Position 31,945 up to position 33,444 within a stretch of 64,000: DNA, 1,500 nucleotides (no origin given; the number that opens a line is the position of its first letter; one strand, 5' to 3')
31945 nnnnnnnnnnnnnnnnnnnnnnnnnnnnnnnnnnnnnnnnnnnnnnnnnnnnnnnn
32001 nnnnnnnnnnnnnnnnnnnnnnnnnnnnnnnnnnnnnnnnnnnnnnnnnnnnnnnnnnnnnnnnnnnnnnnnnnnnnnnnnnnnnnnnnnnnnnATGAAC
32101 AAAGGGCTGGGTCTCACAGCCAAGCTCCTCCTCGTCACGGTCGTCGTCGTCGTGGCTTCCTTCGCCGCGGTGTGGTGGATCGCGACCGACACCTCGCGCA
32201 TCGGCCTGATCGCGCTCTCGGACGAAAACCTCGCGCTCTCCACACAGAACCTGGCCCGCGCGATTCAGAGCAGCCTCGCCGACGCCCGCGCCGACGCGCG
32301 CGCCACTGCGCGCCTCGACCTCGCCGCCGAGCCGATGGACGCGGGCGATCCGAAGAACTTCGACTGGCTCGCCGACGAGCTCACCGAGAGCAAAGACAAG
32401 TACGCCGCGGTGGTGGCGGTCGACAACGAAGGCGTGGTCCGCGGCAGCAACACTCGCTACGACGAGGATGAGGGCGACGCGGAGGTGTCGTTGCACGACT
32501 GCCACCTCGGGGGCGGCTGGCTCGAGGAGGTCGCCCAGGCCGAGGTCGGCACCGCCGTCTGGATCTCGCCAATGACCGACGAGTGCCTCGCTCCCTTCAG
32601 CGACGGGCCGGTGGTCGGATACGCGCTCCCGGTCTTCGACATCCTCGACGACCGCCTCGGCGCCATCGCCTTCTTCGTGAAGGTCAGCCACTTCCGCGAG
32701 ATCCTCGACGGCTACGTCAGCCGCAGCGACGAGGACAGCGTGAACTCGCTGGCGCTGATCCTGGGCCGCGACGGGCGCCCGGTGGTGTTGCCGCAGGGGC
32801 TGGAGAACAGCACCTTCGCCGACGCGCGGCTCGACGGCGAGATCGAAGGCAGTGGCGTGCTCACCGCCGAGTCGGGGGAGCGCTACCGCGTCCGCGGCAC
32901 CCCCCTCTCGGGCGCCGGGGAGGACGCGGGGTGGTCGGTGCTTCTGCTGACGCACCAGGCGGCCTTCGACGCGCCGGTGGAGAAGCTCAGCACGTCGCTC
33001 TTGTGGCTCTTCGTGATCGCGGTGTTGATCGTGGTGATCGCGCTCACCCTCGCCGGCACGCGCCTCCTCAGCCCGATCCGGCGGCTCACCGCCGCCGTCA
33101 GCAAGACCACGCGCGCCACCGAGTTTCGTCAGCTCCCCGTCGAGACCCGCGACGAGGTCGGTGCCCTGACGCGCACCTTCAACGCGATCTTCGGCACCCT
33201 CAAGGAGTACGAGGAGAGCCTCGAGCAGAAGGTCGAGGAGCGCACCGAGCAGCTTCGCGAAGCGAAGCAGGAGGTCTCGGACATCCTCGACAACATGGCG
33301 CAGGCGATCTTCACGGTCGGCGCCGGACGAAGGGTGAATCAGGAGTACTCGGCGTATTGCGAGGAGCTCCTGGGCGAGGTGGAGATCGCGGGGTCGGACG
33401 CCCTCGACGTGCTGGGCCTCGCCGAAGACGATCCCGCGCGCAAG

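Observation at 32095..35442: Membrane-bound CheA-lineage kinase lacking P2 and P5, with tandem Hpt domains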

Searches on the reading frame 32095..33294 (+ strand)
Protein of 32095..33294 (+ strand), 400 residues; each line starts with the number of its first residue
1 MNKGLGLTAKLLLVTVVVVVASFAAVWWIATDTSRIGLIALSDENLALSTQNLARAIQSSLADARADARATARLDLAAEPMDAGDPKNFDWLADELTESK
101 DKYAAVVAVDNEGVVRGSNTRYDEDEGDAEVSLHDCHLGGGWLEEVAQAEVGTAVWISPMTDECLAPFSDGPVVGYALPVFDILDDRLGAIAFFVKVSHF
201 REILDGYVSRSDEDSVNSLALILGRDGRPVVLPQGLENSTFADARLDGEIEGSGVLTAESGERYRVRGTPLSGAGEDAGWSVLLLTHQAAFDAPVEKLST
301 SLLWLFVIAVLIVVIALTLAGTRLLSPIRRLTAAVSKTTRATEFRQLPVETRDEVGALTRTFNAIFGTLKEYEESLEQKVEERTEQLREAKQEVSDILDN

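Call 44: find_homologous_proteins(query=window:32095-33294:+, max_evalue=0.001)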
Query window:32095-33294:+ (400 aa): 1 proteins with E <= 0.001 among 8000 candidates.
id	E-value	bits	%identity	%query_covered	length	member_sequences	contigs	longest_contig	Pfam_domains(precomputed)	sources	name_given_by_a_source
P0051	2.0e-49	187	82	29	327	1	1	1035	PF00672.31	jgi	jgi:nitrogen fixation/metabolism regulation signal transduction histidine kinase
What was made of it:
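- Tried and rejected: Word-indexed homologue search with the sensor alone (residues 1-400) returned only one fragment (call 44), so it was uninformative.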
